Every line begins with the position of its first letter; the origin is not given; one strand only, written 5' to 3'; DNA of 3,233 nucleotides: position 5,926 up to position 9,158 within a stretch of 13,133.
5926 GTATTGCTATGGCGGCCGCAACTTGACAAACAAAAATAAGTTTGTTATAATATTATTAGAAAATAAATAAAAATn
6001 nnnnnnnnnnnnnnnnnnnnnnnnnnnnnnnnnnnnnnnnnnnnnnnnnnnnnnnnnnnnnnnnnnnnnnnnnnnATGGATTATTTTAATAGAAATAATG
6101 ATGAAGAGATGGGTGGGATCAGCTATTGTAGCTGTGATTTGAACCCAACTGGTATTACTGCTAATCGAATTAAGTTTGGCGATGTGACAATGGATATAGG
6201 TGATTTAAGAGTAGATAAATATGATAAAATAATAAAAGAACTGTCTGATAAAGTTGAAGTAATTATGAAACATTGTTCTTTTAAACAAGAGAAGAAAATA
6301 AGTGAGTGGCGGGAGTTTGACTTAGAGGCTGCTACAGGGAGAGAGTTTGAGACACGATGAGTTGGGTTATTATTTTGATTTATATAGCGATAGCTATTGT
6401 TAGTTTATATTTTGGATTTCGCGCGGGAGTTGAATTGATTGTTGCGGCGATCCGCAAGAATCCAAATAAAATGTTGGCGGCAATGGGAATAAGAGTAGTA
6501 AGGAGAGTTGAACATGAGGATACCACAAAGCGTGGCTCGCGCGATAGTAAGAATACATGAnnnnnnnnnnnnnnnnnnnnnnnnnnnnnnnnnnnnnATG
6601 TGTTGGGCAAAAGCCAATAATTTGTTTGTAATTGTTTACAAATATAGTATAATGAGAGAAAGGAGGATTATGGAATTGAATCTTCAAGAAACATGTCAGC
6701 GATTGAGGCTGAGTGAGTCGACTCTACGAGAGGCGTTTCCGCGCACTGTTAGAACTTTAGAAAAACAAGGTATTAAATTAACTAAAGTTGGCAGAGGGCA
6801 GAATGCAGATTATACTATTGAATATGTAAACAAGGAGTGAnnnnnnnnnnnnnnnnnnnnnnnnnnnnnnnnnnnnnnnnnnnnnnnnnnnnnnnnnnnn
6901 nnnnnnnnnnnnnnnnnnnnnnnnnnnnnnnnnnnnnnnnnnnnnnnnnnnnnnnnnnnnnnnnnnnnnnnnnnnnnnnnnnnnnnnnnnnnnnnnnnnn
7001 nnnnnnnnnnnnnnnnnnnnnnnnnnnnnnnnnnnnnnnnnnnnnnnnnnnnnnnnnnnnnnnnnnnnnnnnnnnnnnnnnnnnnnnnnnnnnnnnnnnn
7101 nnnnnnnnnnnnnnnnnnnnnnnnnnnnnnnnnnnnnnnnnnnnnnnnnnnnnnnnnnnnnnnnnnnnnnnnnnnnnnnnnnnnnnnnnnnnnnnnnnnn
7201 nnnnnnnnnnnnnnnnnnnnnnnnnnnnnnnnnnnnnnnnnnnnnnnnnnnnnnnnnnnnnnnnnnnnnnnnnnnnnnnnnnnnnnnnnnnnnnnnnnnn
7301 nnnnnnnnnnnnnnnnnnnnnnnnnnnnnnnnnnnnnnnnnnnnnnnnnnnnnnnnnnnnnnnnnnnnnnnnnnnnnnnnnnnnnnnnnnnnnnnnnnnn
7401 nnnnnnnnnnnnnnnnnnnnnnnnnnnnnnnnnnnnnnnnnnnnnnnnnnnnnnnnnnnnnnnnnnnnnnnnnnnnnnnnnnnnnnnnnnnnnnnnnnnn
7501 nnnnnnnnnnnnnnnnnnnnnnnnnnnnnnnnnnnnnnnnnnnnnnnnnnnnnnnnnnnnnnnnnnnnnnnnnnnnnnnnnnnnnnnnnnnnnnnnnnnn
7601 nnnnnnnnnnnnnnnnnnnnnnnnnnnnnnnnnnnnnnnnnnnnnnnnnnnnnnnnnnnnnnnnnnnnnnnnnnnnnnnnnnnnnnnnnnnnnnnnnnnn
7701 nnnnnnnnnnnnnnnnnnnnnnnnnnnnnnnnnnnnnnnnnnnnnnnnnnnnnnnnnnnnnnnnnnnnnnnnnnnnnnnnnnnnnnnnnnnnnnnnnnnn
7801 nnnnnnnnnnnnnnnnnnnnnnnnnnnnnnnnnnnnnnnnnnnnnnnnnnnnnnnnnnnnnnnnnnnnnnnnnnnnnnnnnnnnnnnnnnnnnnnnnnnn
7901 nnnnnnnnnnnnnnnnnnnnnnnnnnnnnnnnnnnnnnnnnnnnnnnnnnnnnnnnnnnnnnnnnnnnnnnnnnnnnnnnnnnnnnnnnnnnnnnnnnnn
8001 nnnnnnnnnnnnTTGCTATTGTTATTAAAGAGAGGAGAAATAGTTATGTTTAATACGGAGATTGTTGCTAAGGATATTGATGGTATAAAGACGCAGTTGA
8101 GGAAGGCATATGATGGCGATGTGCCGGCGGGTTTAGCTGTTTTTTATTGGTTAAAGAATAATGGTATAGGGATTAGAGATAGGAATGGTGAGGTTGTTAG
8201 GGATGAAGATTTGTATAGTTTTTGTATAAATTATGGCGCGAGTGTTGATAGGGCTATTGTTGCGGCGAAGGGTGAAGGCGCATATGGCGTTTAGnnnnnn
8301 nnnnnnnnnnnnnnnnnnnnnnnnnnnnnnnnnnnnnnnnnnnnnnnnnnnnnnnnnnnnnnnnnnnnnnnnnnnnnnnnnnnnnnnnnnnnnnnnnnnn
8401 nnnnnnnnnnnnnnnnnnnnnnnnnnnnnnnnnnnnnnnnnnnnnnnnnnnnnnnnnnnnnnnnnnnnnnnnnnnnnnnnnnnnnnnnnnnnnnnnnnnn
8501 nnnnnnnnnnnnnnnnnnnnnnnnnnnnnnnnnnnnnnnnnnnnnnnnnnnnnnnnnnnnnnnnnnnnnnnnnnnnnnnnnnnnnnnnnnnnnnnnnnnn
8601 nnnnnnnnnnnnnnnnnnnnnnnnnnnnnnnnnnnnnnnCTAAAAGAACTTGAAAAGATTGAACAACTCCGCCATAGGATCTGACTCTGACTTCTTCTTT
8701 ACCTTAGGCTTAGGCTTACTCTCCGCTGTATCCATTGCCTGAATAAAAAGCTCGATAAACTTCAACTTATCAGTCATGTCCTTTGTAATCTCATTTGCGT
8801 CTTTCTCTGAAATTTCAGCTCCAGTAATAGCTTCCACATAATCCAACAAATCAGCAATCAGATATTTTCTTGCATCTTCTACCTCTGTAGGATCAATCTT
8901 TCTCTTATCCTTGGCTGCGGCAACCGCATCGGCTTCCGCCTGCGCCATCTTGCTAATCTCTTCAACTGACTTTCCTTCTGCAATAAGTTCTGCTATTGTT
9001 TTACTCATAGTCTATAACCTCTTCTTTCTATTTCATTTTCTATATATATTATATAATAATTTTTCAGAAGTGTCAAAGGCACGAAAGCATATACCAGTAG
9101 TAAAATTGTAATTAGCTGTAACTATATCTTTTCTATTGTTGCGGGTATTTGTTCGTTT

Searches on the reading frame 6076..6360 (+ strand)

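Call 6: search_protein_families(library=pfam, proteins=[window:6076-6360:+], max_evalue=1)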
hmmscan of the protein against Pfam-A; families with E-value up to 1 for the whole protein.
window:6076-6360:+ (94 aa): 3 families
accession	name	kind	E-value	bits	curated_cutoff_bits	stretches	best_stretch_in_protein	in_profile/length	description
PF10960.13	Holin_BhlA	-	0.059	13.8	22.6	1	44-63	39-58/70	BhlA holin family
PF08547.18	CIA30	-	0.076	13.5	24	1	4-25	12-33/157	Complex I intermediate-associated protein 30 (CIA30)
PF10596.14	U6-snRNA_bdg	-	0.14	12.5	29.8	1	33-90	13-69/159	U6-snRNA interacting domain of PrP8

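Call 7: search_protein_families(library=phrogs, proteins=[window:6076-6360:+], max_evalue=1)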
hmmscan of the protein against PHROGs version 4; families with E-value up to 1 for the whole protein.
window:6076-6360:+ (94 aa): 4 families
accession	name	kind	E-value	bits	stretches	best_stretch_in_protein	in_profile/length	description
phrog_38370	-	unknown function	0.034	14.8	1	37-51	9-23/25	-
phrog_16328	-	unknown function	0.064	14.4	1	37-77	75-114/190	-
phrog_8905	-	unknown function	0.065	14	1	43-87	49-93/215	-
phrog_14622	-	unknown function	0.07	14.2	1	35-67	22-53/62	-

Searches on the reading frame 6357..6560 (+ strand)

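Call 6: search_protein_families(library=pfam, proteins=[window:6357-6560:+], max_evalue=1)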
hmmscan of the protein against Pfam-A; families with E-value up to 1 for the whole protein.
window:6357-6560:+ (67 aa): 3 families
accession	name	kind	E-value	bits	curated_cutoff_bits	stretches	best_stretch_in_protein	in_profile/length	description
PF13150.11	TraL_transposon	-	0.036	14.3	27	1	4-66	30-84/86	Conjugative transposon protein TraL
PF09884.15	DUF2111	-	0.11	13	27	1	20-45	54-79/83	Uncharacterized protein conserved in archaea (DUF2111)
PF03979.19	Sigma70_r1_1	-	0.2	12.1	22.5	1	38-59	44-64/81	Sigma-70 factor, region 1.1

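Call 7: search_protein_families(library=phrogs, proteins=[window:6357-6560:+], max_evalue=1)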
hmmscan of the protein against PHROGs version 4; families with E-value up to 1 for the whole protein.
window:6357-6560:+ (67 aa): 1 family
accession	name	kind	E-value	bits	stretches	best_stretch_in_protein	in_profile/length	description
phrog_22287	-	unknown function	0.16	13.2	1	5-52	4-50/76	-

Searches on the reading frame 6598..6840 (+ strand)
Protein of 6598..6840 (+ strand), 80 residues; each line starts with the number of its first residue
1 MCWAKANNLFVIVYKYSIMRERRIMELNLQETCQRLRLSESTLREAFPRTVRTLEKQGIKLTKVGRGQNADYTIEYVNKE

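Call 6: search_protein_families(library=pfam, proteins=[window:6598-6840:+], max_evalue=1)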
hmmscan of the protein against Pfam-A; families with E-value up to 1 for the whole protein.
window:6598-6840:+ (80 aa): 5 families
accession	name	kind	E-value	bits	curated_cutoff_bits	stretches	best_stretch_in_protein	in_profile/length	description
PF00376.29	MerR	-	0.033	14.4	28.2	0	48-69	13-33/38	MerR family regulatory protein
PF04545.22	Sigma70_r4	-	0.043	13.8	24.1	1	18-44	12-38/50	Sigma-70, region 4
PF05043.19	Mga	-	0.074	14.1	21.1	1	26-63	30-67/87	Mga helix-turn-helix domain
PF08280.17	HTH_Mga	-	0.079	13.4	23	1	26-45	19-38/59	M protein trans-acting positive regulator (MGA) HTH domain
PF12728.13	HTH_17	-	0.15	12.8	27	1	27-45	2-20/51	Helix-turn-helix domain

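Call 7: search_protein_families(library=phrogs, proteins=[window:6598-6840:+], max_evalue=1)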
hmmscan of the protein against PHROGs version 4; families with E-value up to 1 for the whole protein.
window:6598-6840:+ (80 aa): 6 families
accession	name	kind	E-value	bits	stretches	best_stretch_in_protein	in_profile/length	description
phrog_24182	-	unknown function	0.049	15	1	37-75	3-41/108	-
phrog_18215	-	unknown function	0.081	13.7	1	12-51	25-64/177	-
phrog_9594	-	unknown function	0.13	13.3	1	36-65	11-40/63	-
phrog_15231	-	unknown function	0.16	13.3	1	32-74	15-56/138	-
phrog_57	-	head and packaging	0.17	12.7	0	25-74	11-52/199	terminase small subunit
phrog_23836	-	unknown function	0.3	12.1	1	15-53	84-120/139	-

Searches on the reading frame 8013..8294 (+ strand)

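Call 6: search_protein_families(library=pfam, proteins=[window:8013-8294:+], max_evalue=1)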
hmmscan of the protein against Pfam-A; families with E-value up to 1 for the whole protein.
window:8013-8294:+ (93 aa): 0 families

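Call 7: search_protein_families(library=phrogs, proteins=[window:8013-8294:+], max_evalue=1)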
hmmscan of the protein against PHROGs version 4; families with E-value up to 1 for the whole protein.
window:8013-8294:+ (93 aa): 1 family
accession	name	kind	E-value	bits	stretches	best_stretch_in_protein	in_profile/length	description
phrog_10767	-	unknown function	0.16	13.2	1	46-76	7-37/73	-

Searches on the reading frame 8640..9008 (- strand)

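Call 6: search_protein_families(library=pfam, proteins=[window:8640-9008:-], max_evalue=1)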
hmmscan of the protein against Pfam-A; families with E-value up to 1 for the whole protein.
window:8640-9008:- (122 aa): 3 families
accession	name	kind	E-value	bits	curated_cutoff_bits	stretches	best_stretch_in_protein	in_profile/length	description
PF11656.13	DUF3811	-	0.089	13.6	23.5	1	38-108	4-73/88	YjbD family (DUF3811)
PF04255.20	DUF433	-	0.15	12.3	23.6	1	4-32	23-52/56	Protein of unknown function (DUF433)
PF07386.16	DUF1499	-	0.16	12.8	22.6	1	28-80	18-67/114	Protein of unknown function (DUF1499)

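Call 7: search_protein_families(library=phrogs, proteins=[window:8640-9008:-], max_evalue=1)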
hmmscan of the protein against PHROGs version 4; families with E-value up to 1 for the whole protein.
window:8640-9008:- (122 aa): 6 families
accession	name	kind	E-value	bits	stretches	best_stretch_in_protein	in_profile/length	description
phrog_3746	-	head and packaging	0.0025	17.8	1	3-113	14-124/374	terminase large subunit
phrog_4340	-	unknown function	0.063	14.3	1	34-78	14-59/73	-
phrog_20667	-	unknown function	0.22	11.9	1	16-75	172-230/274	-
phrog_23743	-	unknown function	0.26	12.3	1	59-108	29-78/165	-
phrog_4472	-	other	0.43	11.5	1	68-105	53-90/100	nucleotide kinase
phrog_2919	-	unknown function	0.85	11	1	21-41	28-48/60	-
